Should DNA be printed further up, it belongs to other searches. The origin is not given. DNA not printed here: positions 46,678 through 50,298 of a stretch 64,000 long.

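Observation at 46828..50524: Two-gene module: membrane-spanning wHTH-STAND NTPase-TPR protein translationally coupled to a small beta-rich protein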

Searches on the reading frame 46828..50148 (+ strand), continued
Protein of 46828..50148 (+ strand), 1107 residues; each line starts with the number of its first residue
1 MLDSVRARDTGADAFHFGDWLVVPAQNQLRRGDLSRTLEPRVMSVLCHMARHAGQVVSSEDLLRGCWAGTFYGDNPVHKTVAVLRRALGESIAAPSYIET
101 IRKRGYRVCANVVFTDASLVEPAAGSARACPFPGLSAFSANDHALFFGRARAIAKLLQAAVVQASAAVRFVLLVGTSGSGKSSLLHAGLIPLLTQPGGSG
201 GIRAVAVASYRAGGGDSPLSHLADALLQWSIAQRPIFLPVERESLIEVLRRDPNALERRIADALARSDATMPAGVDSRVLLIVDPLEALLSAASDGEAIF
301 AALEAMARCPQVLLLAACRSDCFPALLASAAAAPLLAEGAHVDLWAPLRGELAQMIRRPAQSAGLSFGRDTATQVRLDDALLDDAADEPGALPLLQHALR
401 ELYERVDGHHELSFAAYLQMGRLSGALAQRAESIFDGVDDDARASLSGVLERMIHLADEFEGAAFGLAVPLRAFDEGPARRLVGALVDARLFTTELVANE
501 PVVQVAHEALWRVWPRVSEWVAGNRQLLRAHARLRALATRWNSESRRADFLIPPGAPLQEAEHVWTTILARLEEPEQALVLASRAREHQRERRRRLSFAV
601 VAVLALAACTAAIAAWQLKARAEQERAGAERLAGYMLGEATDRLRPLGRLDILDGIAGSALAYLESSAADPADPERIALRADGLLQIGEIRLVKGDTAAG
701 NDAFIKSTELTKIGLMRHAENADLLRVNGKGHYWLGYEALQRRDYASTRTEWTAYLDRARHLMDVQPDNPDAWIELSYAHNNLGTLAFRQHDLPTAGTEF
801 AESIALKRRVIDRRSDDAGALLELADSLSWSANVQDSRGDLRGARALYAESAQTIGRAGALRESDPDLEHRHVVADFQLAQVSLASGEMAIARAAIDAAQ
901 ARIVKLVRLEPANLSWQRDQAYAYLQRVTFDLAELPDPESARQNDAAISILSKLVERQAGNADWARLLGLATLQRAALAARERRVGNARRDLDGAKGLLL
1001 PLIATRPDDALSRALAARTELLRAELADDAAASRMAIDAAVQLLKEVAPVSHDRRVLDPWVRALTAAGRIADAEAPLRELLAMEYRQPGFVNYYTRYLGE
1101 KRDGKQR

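Call 35: find_related_loci(query=A4, collection=genome_contigs, flank=6000)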
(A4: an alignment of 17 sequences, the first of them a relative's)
Query A4 (1123 aa) in genome_contigs; peptide patterns used: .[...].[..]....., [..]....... (x = any residue, [..] = any of these).
599 stretches matched a pattern (row limit reached: there are more); 549 encode a relative of the query (tblastn E <= 1e-3); the best 80 are kept; 80 distinct loci.
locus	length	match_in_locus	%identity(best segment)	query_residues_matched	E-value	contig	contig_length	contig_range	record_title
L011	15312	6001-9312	49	27-1121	0e+0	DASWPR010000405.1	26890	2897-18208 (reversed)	MAG TPA_asm: Dokdonella sp. isolate SMAG_U3472 k141_952250, whole genome shotgun sequence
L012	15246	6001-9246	40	31-1104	0e+0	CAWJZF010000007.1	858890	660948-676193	MAG: uncultured Gammaproteobacteria bacterium isolate MFD06742.bin.2.71 genome assembly, contig: contig_9395, whole geno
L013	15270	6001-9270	40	24-1104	0e+0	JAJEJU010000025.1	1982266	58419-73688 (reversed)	Rhodanobacteraceae bacterium ZG21-1 assembly_25, whole genome shotgun sequence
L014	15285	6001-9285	58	28-1121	0e+0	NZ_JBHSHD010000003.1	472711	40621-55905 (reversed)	Dokdonella ginsengisoli strain CCUG 52462 platanus_K_default_3, whole genome shotgun sequence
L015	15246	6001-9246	40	31-1111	0e+0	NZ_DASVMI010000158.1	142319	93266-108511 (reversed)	MAG: Dyella sp. isolate SMAG_U3096 k141_306406, whole genome shotgun sequence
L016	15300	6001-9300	37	19-1109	0e+0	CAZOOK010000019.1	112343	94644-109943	MAG TPA_asm: uncultured Salinisphaerales bacterium isolate binchicken_co50_365 genome assembly, contig: NODE_138_length_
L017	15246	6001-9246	39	31-1104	0e+0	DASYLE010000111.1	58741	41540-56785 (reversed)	MAG TPA_asm: Luteibacter sp. isolate SMAG_U4340 k141_524219, whole genome shotgun sequence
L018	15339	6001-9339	33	14-1117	0e+0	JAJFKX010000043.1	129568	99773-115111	MAG: Gammaproteobacteria bacterium isolate OFTM154 OFTM154_42, whole genome shotgun sequence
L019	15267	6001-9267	38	25-1113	2e-179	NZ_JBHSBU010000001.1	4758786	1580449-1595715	Chitinimonas lacunae strain LMG 29894 Chromosome1, whole genome shotgun sequence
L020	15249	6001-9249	37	31-1109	4e-179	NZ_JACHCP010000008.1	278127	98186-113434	Rhodanobacter sp. A1T4 Ga0401203_08, whole genome shotgun sequence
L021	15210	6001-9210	34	20-1079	3e-178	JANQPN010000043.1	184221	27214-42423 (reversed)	MAG: Wenzhouxiangellaceae bacterium isolate IP29b_bin.166 k99_2096584, whole genome shotgun sequence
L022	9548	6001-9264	39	31-1110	2e-178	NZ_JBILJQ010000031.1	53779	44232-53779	MAG: Aquimonas sp. isolate ME2017-06-17_3300042311_group7_bin143 Rohwer_bin2496_scaffold_215_c1, whole genome shotgun se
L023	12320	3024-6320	36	23-1113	2e-177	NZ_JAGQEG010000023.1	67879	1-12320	Collimonas silvisoli strain RXD178 NODE_23_length_67879_cov_46.263358, whole genome shotgun sequence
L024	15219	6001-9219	38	31-1098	5e-176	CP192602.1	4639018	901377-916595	MAG: Lysobacter sp. BL-A-41-H3 isolate Passages #2 and #5 chromosome, complete genome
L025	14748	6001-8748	41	31-940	2e-175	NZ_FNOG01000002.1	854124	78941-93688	Lysobacter enzymogenes strain ATCC 29487, whole genome shotgun sequence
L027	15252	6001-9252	39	31-1110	1e-174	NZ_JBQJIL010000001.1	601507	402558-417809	Lysobacter sp. CA199 NODE_1_length_601507_cov_67.294544, whole genome shotgun sequence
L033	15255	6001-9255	38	31-1108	5e-173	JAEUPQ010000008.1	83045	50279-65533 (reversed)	MAG: Lysobacteraceae bacterium isolate new MAG-229 k141_2309316, whole genome shotgun sequence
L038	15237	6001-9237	37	31-1112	6e-171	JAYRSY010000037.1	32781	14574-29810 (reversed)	MAG: Lysobacteraceae bacterium isolate NJ_NJASGE1bin.25 NODE_996_length_32781_cov_11.793777, whole genome shotgun sequen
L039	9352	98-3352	40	19-1107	9e-171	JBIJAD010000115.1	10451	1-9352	MAG: Lysobacteraceae bacterium isolate ME2006-07-05D10_3300042463_group2_bin38 Rohwer_bin2504_scaffold_3400_c1, whole ge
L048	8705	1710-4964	38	31-1106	5e-166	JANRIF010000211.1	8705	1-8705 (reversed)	MAG: Lysobacteraceae bacterium isolate bins.184 k141_2031138, whole genome shotgun sequence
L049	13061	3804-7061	37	31-1106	3e-169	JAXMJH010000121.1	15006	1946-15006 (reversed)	MAG: Lysobacteraceae bacterium isolate G7_concoct.bin.32 k141_280621, whole genome shotgun sequence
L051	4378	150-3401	38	31-1107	5e-169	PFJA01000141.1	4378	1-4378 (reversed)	MAG: Lysobacterales bacterium CG_4_10_14_3_um_filter_64_11 CG_4_10_14_3_um_filter_scaffold_18738_c, whole genome shotgun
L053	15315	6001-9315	36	11-1107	2e-166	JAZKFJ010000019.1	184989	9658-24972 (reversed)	MAG: Pseudomonadota bacterium isolate DC_HB_02_SPN181219-bin071_1 DCHB02SPN_B071_1_000000000019, whole genome shotgun se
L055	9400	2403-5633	37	31-1106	9e-163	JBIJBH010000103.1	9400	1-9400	MAG: Lysobacteraceae bacterium isolate ME2006-08-03D11_3300047094_group2_bin206 Rohwer_bin2505_scaffold_8939_c1, whole g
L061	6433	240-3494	37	31-1106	2e-161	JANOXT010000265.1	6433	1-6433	MAG: Lysobacterales bacterium isolate VAR_35_metabat_170 VAR_35_k141_5580200, whole genome shotgun sequence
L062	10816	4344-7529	38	54-1106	8e-160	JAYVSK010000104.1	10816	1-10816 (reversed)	MAG: Lysobacter sp. isolate GL74_DN_concoct_234_sub GL74_DN_concoct_234_sub_103, whole genome shotgun sequence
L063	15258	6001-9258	37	31-1107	9e-160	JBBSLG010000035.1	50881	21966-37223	MAG: Lysobacterales bacterium isolate metawrap_LS4_57 metawrap_LS4_57_K_926270_L_50881_cov_16.3630, whole genome shotgun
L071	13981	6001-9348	33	24-1123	4e-158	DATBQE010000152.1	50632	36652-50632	MAG TPA_asm: Burkholderiaceae bacterium isolate SMAG_U4095 k141_1168838, whole genome shotgun sequence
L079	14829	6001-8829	33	29-967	7e-157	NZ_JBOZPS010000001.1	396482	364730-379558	Shewanella sp. MF05960 MF05960_contig_1, whole genome shotgun sequence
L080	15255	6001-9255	36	31-1106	8e-157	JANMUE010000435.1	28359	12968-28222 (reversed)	MAG: Lysobacterales bacterium isolate SOY_29_concoct_220_sub SOY_29_k141_2354245, whole genome shotgun sequence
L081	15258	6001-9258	38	31-1107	4e-158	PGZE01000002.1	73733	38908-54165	MAG: Gammaproteobacteria bacterium HGW-Gammaproteobacteria-2 ig2103_sub10_scaffold_86, whole genome shotgun sequence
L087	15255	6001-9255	36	31-1107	8e-156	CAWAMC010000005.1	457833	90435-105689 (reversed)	MAG: uncultured Gammaproteobacteria bacterium isolate MFD04716.bin.2.62 genome assembly, contig: contig_4579, whole geno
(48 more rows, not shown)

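Call 38: search_solved_structures(query=L079:9293-9667:+, max_evalue=0.01, show_alignments=1)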
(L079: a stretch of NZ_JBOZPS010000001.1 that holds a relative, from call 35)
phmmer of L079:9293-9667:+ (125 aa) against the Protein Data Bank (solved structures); distinct sequences matched with E-value up to 0.01: 8.
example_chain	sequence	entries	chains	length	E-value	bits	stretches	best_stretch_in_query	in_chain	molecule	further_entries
3nji_A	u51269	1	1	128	4.2e-45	155.8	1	8-125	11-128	Peptidase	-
3njh_A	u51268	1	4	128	4.3e-45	155.8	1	8-125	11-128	Peptidase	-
3njm_A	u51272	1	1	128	2.2e-44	153.5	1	8-125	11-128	Peptidase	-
3njk_A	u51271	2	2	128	2.2e-44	153.5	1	8-125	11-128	Peptidase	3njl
3njg_A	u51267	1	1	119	6.2e-40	139.1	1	8-116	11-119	Peptidase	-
3n55_A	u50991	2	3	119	8.1e-40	138.7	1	8-116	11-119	Peptidase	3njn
3njf_A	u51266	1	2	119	3.5e-39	136.7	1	8-116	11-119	Peptidase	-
3njj_A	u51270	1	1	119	8.1e-39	135.5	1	8-116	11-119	Peptidase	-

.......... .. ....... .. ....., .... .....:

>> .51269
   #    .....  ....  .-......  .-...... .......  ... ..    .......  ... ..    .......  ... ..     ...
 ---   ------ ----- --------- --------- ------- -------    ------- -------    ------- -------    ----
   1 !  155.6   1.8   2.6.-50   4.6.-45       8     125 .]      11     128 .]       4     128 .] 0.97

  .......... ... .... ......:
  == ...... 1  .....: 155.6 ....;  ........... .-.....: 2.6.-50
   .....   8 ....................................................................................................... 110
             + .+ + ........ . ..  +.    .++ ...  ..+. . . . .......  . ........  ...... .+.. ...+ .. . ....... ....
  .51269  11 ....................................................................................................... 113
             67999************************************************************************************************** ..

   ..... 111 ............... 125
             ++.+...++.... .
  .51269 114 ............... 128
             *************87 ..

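Call 60: search_protein_families(library=pfam, proteins=[L027:11143-12639:+, L039:3618-4166:+, L019:5031-5861:-, L024:10714-11088:+, L033:3802-5763:+, L055:6050-6460:+, L071:9348-9758:+], max_evalue=0.01)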
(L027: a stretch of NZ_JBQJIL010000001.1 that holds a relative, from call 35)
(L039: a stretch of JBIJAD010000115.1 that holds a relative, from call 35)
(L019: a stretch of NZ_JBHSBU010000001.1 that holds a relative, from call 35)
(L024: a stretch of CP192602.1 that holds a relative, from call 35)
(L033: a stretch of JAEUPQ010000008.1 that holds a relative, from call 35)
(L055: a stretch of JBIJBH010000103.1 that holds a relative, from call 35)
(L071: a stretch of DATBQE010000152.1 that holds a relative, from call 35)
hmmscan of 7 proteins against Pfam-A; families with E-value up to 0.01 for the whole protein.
L027:11143-12639:+ (499 aa): 0 families

L039:3618-4166:+ (183 aa): 1 family
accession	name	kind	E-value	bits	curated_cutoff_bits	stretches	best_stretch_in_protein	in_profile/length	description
PF12306.14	PixA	-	1.1e-47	162.7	21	1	12-182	2-165/165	Inclusion body protein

L019:5031-5861:- (276 aa): 0 families

L024:10714-11088:+ (125 aa): 2 families
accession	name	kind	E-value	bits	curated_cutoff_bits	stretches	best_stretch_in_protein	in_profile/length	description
PF01381.28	HTH_3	-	5.2e-06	26.8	23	1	52-108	1-53/55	Helix-turn-helix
PF13560.12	HTH_31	-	0.00072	20.3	27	1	51-107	5-58/64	Helix-turn-helix domain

L033:3802-5763:+ (654 aa): 1 family
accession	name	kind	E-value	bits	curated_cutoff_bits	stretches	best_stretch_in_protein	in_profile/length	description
PF01401.24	Peptidase_M2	-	5.9e-204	679.4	23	1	43-648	3-581/581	Angiotensin-converting enzyme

L055:6050-6460:+ (137 aa): 0 families

L071:9348-9758:+ (137 aa): 0 families

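Call 72: predict_structure(alignment_id=A5)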
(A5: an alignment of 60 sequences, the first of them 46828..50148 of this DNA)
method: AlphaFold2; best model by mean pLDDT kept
length: 1107 residues; sequences in the alignment: 60
mean_pLDDT: 88.7   pTM: 0.52
mean pLDDT of the five models: 88.7, 88.5, 88.0, 86.8, 86.6
residues with pLDDT >= 90: 733; 70-90: 287; 50-70: 48; < 50: 39
segments of 3 or more residues with pLDDT < 50: 1-11, 117-122, 611-622
pLDDT, mean of each block of 10 residues (from residue 1): 36 81 93 93 93 83 77 76 95 90 85 60 61 91 88 90 93 93 95 88 94 80 94 94 95 95 87 88 92 82 96 96 89 85 89 90 91 89 86 92 91 95 91 96 95 79 81 89 94 84 89 92 89 93 94 93 92 94 92 79 57 43 52 70 69 76 72 86 89 87 95 95 97 97 95 98 96 97 96 96 98 94 97 95 98 96 90 97 96 97 96 94 97 87 97 93 96 97 96 97 91 98 96 97 95 94 95 94 94 83 61
secondary structure, 60 per line:
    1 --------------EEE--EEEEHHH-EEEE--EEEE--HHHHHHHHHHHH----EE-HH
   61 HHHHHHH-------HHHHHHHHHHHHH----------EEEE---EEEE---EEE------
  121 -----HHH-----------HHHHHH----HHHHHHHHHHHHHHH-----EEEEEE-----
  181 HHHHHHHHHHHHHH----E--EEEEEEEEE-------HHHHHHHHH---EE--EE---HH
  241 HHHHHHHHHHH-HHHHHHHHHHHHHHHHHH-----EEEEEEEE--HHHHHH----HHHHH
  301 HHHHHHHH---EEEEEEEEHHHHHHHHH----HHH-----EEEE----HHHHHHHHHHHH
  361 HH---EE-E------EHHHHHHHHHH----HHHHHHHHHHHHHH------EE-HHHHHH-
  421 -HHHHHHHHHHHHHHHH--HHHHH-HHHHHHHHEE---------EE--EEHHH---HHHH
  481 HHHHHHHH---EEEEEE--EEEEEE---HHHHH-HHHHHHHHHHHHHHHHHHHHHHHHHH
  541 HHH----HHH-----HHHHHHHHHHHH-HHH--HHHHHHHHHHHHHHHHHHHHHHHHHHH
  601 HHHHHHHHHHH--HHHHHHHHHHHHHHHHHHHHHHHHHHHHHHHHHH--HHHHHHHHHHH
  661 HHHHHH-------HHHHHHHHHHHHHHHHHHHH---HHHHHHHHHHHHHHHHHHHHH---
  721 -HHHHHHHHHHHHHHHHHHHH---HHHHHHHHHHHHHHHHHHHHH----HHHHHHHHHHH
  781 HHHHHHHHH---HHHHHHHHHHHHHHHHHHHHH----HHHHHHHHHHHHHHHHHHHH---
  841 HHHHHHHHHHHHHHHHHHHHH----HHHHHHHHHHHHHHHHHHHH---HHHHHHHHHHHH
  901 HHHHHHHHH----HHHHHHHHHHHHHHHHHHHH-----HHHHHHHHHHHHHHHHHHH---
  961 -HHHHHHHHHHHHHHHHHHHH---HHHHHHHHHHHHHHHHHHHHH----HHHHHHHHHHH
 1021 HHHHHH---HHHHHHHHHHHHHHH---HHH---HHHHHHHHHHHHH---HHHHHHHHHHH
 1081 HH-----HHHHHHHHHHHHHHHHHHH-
elements in order (helices of 4 or more, strands of 3 or more residues): E15-17 E20-23 E28-31 E34-37 H40-51 H59-67 H75-87 E98-101 E105-108 E112-114 H140-145 H150-164 E170-175 H181-194 E202-210 H218-226 H239-251 H253-270 E276-283 H286-291 H296-308 E312-319 H320-328 E341-344 H349-362 H377-386 H391-404 H414-419 H422-437 H440-444 H446-453 H477-488 E492-497 E500-505 H509-513 H515-543 H556-567 H574-611 H614-647 H650-666 H674-693 H697-717 H722-741 H745-765 H770-789 H793-813 H818-837 H841-861 H866-885 H889-909 H914-933 H939-957 H962-981 H985-1005 H1010-1026 H1030-1044 H1054-1066 H1070-1082 H1088-1106
